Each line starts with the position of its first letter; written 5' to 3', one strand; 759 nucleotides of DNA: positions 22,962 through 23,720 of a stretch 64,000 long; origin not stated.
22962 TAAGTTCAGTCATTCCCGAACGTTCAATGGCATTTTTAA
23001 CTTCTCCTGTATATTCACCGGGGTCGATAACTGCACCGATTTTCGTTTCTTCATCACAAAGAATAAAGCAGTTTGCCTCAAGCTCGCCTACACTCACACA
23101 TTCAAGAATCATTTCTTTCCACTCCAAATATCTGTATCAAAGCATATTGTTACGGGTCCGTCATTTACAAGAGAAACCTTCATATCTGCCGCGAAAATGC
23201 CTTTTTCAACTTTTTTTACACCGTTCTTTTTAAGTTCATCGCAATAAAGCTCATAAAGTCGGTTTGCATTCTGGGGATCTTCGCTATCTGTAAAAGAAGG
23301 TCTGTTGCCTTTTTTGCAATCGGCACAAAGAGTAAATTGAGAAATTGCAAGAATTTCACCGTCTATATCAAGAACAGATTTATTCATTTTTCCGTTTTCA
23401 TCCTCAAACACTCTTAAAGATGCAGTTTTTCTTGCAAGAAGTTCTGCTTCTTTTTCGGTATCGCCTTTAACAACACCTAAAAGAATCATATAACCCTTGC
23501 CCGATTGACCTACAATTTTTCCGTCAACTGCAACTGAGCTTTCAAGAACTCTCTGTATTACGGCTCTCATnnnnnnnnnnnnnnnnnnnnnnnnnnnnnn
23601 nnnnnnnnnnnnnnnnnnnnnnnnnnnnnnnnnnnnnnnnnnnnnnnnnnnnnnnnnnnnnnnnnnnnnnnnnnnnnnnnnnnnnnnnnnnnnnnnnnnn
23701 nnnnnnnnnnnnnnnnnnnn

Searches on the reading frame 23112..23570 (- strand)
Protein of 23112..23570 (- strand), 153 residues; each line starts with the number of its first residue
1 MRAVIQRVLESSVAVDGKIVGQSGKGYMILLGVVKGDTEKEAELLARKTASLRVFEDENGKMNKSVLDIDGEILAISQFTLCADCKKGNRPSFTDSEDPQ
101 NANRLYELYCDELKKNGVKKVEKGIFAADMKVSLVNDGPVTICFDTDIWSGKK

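Call 8: search_protein_families(library=pfam, proteins=[window:23112-23570:-], max_evalue=0.001)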
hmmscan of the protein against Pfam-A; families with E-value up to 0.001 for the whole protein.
window:23112-23570:- (153 aa): 1 family
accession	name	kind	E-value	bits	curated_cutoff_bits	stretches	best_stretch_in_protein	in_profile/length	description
PF02580.21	Tyr_Deacylase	-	1.3e-58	197.8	25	1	2-145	1-144/144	D-Tyr-tRNA(Tyr) deacylase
